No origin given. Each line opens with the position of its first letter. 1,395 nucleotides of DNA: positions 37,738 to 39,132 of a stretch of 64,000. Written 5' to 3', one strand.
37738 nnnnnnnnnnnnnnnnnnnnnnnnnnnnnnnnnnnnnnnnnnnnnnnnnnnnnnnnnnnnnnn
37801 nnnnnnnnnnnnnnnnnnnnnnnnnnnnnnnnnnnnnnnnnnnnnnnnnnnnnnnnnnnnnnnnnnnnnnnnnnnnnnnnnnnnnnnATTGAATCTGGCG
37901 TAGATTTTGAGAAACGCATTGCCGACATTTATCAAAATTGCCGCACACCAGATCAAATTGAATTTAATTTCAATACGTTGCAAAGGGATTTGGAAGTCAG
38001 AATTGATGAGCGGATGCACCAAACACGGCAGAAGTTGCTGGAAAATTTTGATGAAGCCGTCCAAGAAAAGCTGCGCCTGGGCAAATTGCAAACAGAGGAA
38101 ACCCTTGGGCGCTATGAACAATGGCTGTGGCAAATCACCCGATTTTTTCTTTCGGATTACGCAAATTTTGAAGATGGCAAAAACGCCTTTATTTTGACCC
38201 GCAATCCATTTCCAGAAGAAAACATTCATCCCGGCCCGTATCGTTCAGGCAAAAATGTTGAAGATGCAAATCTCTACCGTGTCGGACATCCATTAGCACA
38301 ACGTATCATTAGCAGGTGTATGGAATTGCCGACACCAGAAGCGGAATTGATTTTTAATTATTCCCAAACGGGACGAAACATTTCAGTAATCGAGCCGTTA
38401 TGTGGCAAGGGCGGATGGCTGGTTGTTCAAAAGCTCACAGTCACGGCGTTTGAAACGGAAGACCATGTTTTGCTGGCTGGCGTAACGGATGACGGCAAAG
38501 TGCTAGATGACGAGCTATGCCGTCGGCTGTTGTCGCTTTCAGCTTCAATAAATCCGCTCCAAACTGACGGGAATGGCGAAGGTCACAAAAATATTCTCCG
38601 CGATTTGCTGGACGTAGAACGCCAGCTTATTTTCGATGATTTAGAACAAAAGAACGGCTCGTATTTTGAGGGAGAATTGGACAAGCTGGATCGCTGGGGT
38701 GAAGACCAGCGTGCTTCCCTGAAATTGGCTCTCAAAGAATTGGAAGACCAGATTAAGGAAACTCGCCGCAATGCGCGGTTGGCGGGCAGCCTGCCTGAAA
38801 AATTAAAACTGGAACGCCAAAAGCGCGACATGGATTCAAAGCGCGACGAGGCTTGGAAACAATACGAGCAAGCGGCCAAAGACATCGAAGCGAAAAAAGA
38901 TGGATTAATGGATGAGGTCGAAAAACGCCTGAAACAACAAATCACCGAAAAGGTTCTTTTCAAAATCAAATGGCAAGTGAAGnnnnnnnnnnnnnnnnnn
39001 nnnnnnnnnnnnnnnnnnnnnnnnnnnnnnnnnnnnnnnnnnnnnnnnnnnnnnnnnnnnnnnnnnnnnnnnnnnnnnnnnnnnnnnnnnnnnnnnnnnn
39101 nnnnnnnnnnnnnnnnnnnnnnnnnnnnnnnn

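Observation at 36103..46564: Tightly coupled four-gene operon: SNF2 helicase, AAA_13 zinc-hook ATPase, type III Mod and type III Res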

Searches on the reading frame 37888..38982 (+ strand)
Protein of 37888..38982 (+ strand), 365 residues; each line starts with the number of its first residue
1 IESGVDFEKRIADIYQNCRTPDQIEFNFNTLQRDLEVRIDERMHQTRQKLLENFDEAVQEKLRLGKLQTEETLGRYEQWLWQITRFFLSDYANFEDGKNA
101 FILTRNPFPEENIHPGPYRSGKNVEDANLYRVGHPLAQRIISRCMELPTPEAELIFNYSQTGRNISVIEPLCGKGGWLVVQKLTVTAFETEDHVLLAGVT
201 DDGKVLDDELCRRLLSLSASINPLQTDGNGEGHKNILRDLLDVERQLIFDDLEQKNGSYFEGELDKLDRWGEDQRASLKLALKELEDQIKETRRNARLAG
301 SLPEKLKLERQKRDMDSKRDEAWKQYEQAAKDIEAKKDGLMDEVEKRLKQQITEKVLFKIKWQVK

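Call 51: search_protein_families(library=pfam, proteins=[window:37888-38982:+], max_evalue=10)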
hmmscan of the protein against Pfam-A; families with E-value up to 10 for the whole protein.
window:37888-38982:+ (365 aa): 5 families
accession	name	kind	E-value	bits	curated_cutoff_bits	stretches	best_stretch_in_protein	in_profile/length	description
PF08830.15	DUF1806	-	0.076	13.4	27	1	174-205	70-101/112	Protein of unknown function (DUF1806)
PF11652.13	FAM167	-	0.14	12.8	25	1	205-240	3-38/85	FAM167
PF07034.17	ORC3_N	-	0.47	10.2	25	1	301-354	24-75/328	Origin recognition complex (ORC) subunit 3 N-terminus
PF16778.10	Phage_tail_APC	-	0.66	10.3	26.6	1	293-336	7-46/60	Phage tail assembly chaperone protein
PF00430.23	ATP-synt_B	-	7.1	7.2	28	1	272-355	43-126/132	ATP synthase B/B' CF(0)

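Call 74: predict_structure(alignment_id=A6)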
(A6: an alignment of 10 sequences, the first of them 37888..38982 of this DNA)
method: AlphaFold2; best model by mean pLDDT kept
length: 365 residues; sequences in the alignment: 10
mean_pLDDT: 81.2   pTM: 0.53
mean pLDDT of the five models: 81.2, 80.6, 76.9, 75.7, 74.0
residues with pLDDT >= 90: 52; 70-90: 269; 50-70: 42; < 50: 2
segments of 3 or more residues with pLDDT < 50: none
pLDDT, mean of each block of 10 residues (from residue 1): 61 82 82 80 74 70 71 76 86 84 84 78 63 81 80 81 70 89 82 90 88 84 66 82 88 82 85 87 92 90 90 91 89 87 73 84 89
secondary structure, 60 per line:
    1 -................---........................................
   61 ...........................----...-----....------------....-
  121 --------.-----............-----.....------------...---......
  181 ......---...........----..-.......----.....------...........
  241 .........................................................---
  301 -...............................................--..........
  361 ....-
elements in order: H2-17 H21-87 E92-94 E100-103 E116-119 H135-146 E152-156 E175-186 E190-200 H208-214 E219-223 H230-297 H302-348 E351-364

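Call 78: fold_search(model_id=the predicted structure, library=pdb)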
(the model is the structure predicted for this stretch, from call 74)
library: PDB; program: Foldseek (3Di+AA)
matches with E <= 10: 418; with E <= 0.001: 0
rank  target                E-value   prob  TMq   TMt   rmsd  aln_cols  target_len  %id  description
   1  3u0c_A                8.3e-02  0.98  0.21  0.46   7.2       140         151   18  Crystal structure of N-terminal region of Type III Secretion First Translocator IpaB (residues 74-224) (released 2012-02-15)
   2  5wkq_B                9.3e-02  0.99  0.26  0.51   5.6       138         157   20  2.10 A resolution structure of IpaB (residues 74-242) from Shigella flexneri (released 2018-05-16)
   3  3jcg_E                1.1e-01  0.54  0.20  0.21  34.1       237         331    9  Cryo-EM structure of the magnesium channel CorA in the magnesium-free, asymmetric open state I (released 2016-02-17)
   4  9r64_I                1.3e-01  0.11  0.14  0.09  23.1       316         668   10  CPS secretion pathway Wza-Wzc_C1 (Conf 0) (released 2026-03-04)
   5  7w1m_A                2.1e-01  0.60  0.21  0.20  13.7       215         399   11  Cryo-EM structure of human cohesin-CTCF-DNA complex (released 2023-05-31)
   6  8ilv_B                2.1e-01  0.14  0.15  0.19  17.5       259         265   10  Cryo-EM structure of PI3Kalpha in complex with compound 18 (released 2023-09-06)
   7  9lws_B                2.4e-01  0.16  0.17  0.24  17.4       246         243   10  Cryo-EM structure of PI3Kalpha H1047R in complex with compound UCL-TRO-1938 (released 2025-10-15)
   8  4jps_B                2.5e-01  0.18  0.17  0.23  15.5       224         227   13  Co-crystal Structures of the Lipid Kinase PI3K alpha with Pan and Isoform Selective Inhibitors (released 2014-04-02)
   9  5wkq_A                3.4e-01  0.92  0.25  0.48   6.0       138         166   20  2.10 A resolution structure of IpaB (residues 74-242) from Shigella flexneri (released 2018-05-16)
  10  5nen_B                3.6e-01  0.41  0.19  0.27   9.4       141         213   15  Crystal structure of the soluble domain of LipC, a membrane fusion protein of a type I secretion system (released 2017-11-22)
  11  7rk7_A                3.9e-01  0.14  0.12  0.16   9.7        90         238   16  The complex between TIL 1383i TCR and human Class I MHC HLA-A2 with the bound Tyrosinase(369-377)(N371D) nonameric pep (released 2022-11-02)
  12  8hvj_B                4.1e-01  0.13  0.16  0.21  17.6       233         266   12  The structure of the E. coli mRNA endoonuclease YiCC (released 2023-12-27)
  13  3a8p_C                4.4e-01  0.28  0.15  0.23  23.1       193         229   10  Crystal structure of the Tiam2 PHCCEx domain (released 2009-11-24)
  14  9n6e_I                4.4e-01  0.06  0.09  0.20  20.2       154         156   14  L9-targeting immunogen bound to three copies of L9 Fab (released 2025-12-10)
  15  7eu2_A                4.9e-01  0.18  0.13  0.16   9.6        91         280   14  Complex structure of HLA0201 with recognizing SARS-CoV-2 epitope S1 (released 2021-08-25)
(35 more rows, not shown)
